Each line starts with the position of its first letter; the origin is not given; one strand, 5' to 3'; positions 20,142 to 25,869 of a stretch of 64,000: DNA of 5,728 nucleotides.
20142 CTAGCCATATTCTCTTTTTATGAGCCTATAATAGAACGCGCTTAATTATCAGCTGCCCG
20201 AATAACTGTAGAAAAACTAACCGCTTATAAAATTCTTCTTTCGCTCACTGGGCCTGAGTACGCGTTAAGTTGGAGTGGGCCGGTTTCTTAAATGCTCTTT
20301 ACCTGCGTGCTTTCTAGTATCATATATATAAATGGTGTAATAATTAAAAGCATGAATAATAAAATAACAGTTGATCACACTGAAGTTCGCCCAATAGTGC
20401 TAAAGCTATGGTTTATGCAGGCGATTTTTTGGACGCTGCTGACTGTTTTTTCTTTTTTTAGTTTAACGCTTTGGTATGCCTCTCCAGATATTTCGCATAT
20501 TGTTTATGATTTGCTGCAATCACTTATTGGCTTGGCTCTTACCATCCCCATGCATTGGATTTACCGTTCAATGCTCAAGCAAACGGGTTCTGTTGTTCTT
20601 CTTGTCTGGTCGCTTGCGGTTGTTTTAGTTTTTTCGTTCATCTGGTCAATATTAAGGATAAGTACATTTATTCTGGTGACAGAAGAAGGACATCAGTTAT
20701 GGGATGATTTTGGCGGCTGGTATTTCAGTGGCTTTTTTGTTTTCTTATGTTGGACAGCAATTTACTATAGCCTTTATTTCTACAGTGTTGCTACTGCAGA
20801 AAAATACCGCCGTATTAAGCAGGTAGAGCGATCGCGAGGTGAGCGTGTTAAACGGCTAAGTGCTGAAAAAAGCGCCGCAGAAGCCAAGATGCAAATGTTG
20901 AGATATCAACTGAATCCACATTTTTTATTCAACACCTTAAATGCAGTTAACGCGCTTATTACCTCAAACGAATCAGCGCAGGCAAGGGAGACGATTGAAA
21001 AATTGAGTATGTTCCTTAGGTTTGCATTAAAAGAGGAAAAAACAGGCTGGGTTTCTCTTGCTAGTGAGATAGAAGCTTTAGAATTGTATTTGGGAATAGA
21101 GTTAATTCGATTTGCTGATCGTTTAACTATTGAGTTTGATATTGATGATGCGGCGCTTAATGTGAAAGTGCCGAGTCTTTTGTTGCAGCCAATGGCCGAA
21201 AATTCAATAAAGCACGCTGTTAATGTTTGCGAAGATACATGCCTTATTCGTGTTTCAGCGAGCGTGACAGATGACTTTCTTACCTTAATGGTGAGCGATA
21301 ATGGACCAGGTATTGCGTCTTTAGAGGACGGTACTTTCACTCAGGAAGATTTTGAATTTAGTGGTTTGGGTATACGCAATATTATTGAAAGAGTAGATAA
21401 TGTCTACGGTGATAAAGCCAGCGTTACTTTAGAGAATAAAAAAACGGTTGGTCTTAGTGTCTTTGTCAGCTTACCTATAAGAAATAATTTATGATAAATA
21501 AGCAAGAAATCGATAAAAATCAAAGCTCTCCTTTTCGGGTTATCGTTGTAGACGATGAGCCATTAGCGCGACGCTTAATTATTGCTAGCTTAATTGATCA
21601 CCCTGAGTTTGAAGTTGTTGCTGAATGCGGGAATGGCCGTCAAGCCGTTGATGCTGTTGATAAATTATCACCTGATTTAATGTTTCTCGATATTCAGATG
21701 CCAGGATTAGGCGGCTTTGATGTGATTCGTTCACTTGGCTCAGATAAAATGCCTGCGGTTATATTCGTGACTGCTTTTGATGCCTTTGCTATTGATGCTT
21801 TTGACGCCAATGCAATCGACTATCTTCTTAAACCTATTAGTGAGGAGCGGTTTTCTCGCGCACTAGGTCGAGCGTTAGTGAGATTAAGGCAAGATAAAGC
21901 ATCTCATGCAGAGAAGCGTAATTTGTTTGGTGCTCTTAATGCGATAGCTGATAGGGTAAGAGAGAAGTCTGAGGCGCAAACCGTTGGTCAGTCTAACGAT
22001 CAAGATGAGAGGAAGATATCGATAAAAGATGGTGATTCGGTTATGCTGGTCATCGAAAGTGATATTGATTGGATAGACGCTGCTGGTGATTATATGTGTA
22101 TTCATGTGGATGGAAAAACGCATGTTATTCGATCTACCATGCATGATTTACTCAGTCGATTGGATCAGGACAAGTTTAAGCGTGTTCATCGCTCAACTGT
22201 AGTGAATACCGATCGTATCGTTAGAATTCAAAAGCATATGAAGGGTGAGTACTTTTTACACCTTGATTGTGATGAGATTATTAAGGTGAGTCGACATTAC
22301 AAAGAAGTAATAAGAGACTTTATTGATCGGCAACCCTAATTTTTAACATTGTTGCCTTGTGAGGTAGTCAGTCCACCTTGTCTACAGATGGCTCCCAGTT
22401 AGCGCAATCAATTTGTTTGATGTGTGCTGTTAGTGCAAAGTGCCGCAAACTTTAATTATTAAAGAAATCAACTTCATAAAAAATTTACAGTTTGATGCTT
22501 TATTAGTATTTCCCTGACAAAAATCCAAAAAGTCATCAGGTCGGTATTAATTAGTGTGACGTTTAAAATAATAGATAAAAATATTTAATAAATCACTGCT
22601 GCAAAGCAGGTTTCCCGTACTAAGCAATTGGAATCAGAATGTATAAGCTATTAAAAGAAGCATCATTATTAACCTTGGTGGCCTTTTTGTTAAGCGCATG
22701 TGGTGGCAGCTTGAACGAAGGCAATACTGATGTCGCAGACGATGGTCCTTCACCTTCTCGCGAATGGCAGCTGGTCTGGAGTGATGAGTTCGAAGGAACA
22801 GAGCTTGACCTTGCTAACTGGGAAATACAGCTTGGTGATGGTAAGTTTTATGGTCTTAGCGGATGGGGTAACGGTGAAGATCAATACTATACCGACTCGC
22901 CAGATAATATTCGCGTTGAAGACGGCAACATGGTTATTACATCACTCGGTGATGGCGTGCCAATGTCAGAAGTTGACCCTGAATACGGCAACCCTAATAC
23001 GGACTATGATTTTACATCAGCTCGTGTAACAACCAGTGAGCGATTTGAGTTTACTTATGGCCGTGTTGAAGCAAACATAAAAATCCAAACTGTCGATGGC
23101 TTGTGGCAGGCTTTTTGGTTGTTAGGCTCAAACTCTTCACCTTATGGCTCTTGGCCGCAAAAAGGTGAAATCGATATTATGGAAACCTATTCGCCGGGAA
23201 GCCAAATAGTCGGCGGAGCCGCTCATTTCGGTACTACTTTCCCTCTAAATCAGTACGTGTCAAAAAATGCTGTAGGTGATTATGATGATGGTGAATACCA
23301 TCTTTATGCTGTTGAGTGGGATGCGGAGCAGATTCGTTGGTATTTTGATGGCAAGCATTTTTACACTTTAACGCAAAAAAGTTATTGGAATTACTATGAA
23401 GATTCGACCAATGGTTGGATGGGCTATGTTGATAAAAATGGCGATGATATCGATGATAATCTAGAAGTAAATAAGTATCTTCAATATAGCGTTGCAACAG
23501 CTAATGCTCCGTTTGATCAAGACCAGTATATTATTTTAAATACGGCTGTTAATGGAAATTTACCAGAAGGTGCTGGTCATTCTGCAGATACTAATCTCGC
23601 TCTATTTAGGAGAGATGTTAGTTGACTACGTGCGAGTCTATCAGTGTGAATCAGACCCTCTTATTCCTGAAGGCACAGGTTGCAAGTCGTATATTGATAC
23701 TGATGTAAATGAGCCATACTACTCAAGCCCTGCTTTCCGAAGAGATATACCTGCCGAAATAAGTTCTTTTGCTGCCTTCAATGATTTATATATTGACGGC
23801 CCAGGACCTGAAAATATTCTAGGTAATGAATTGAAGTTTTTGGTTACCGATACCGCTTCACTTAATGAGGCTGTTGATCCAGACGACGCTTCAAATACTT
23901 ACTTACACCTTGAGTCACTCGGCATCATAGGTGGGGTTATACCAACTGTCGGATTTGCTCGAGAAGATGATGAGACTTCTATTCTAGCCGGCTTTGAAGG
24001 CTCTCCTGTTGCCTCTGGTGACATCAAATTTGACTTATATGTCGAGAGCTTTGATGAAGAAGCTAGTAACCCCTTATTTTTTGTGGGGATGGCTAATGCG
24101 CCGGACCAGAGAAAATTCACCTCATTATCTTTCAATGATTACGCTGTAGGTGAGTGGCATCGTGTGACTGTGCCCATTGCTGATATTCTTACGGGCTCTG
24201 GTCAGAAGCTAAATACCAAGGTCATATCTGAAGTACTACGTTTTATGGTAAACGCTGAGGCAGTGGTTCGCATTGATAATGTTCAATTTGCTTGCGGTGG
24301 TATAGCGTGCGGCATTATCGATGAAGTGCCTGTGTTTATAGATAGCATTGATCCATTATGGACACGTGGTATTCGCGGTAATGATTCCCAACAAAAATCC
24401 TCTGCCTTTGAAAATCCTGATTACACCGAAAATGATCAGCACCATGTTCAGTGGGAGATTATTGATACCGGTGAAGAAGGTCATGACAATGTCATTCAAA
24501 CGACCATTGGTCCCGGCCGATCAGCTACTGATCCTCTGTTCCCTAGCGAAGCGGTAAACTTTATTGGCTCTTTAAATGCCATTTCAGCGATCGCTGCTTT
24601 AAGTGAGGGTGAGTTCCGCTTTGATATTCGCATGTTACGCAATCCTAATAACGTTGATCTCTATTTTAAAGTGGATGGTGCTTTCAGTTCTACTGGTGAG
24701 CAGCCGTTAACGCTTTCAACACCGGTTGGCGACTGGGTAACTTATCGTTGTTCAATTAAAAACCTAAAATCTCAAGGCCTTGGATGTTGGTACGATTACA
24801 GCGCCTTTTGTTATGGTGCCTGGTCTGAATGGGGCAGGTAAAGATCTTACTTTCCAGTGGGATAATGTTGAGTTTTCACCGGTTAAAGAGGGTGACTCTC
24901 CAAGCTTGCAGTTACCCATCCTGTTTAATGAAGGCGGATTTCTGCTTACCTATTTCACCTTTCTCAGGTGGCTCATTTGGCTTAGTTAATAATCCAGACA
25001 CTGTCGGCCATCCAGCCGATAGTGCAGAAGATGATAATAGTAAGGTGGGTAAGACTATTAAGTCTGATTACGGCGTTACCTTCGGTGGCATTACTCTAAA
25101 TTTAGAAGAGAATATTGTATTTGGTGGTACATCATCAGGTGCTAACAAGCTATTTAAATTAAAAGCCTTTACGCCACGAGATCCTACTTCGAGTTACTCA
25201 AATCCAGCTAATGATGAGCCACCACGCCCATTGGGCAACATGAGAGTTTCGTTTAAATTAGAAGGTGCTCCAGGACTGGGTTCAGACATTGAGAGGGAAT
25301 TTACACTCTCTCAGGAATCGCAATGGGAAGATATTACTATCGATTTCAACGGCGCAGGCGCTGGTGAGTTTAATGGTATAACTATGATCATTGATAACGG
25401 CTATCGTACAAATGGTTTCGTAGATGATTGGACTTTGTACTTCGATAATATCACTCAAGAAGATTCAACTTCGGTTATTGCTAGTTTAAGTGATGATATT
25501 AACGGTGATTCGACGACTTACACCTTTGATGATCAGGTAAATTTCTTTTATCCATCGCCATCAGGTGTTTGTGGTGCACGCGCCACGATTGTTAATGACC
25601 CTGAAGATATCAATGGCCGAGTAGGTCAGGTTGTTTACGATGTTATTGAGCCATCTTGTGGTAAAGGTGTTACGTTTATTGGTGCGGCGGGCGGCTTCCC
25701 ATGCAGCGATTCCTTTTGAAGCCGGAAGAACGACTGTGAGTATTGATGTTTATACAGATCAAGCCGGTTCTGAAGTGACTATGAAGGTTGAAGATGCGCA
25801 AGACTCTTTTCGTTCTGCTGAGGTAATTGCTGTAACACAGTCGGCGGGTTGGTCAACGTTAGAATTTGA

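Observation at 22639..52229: Nine frameshifts in four genes, each repairable by +/-1 base in a 2-3 nt homopolymer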

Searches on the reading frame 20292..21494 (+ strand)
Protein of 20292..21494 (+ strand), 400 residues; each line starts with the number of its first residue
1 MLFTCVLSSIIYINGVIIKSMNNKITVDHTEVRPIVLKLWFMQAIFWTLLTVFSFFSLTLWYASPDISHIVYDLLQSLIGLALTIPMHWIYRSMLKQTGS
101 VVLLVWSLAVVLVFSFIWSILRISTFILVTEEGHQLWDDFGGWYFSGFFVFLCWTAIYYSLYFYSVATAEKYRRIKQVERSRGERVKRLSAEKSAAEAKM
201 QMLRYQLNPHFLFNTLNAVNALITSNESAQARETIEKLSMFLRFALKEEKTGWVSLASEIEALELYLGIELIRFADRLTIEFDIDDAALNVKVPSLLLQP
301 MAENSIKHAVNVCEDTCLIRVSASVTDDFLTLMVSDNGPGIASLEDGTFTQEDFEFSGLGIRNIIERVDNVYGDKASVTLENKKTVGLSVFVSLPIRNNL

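Call 9: search_protein_families(library=pfam, proteins=[window:20292-21494:+])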
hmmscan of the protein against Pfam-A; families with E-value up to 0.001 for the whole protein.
window:20292-21494:+ (400 aa): 2 families
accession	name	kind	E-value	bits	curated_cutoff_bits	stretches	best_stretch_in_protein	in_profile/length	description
PF06580.19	His_kinase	-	1.9e-24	86.1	25.2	1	198-278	1-81/81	Histidine kinase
PF02518.31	HATPase_c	-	1.8e-06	28.8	26.4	1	297-397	9-110/111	Histidine kinase-, DNA gyrase B-, and HSP90-like ATPase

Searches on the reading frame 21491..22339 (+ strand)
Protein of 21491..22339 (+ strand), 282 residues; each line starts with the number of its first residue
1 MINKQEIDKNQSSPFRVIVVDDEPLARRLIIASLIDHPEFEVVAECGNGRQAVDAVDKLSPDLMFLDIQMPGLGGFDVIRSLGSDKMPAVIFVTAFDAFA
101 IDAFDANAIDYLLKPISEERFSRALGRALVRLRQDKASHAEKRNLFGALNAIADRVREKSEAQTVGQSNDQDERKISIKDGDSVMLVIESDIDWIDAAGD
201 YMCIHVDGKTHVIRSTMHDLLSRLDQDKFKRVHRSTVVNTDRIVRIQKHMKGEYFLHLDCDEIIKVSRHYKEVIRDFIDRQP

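Call 9: search_protein_families(library=pfam, proteins=[window:21491-22339:+])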
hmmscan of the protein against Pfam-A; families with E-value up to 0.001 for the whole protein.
window:21491-22339:+ (282 aa): 2 families
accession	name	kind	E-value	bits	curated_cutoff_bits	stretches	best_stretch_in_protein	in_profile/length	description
PF00072.30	Response_reg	-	2.8e-23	82.6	30.2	1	17-123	1-108/111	Response regulator receiver domain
PF04397.21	LytTR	-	7.2e-19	68.3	22.6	1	185-277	4-96/98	LytTr DNA-binding domain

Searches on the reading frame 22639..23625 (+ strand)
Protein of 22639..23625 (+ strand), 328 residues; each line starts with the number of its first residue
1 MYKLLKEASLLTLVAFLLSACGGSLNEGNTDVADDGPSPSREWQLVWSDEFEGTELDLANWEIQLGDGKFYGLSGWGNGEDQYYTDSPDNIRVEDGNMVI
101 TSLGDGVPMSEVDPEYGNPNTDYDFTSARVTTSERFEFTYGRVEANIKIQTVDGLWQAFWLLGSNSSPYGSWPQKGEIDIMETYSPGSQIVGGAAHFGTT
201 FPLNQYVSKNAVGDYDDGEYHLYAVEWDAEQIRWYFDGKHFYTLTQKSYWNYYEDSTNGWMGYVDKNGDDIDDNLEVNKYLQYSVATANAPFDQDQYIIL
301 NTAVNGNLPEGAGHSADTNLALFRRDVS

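Call 29: find_encoding_contigs(protein=window:22639-23625:+, flank=3000, max_places=10)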
Protein window:22639-23625:+ (328 aa): 1 contig read that carries it; 1 place shown.
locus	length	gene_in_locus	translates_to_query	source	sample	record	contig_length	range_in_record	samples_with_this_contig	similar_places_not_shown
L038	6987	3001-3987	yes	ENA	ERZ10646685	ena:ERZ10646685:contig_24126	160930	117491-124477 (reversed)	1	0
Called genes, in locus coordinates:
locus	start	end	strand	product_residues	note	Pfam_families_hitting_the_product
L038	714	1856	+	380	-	PF06580:His_kinase, PF02518:HATPase_c (weak)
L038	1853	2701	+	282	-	PF00072:Response_reg, PF04397:LytTR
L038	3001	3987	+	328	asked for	PF00722:Glyco_hydro_16, PF26113:GH16_XgeA (weak)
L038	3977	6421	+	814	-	-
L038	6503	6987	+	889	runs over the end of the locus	PF07715:Plug, PF00593:TonB_dep_Rec_b-barrel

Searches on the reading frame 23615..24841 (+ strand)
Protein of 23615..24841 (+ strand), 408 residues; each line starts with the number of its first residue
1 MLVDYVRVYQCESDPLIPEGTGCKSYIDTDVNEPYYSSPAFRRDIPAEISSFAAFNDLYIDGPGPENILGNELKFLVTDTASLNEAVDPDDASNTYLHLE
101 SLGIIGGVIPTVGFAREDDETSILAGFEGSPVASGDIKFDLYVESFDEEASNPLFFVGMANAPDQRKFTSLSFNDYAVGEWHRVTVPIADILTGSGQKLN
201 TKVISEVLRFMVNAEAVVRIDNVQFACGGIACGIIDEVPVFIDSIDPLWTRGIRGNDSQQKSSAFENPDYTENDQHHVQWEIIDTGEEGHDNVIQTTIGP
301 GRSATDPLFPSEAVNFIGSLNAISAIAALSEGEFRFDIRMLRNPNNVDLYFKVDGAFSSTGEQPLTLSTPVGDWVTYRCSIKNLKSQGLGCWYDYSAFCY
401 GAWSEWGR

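Call 13: find_encoding_contigs(protein=window:23615-24841:+, flank=10000, max_places=5)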
Protein window:23615-24841:+ (408 aa): no gene with exactly this product is on record in the collection.

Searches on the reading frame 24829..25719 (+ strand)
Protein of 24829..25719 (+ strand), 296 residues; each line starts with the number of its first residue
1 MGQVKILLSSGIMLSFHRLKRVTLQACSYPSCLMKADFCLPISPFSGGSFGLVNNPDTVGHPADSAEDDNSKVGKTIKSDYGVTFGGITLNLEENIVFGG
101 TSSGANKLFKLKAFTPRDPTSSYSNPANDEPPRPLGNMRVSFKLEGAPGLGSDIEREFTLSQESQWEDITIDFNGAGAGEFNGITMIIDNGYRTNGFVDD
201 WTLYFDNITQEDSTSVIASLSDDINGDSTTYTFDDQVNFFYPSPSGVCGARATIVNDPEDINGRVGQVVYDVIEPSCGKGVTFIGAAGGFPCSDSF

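Call 41: find_encoding_contigs(protein=window:24829-25719:+, flank=10000, max_places=5)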
Protein window:24829-25719:+ (296 aa): no gene with exactly this product is on record in the collection.
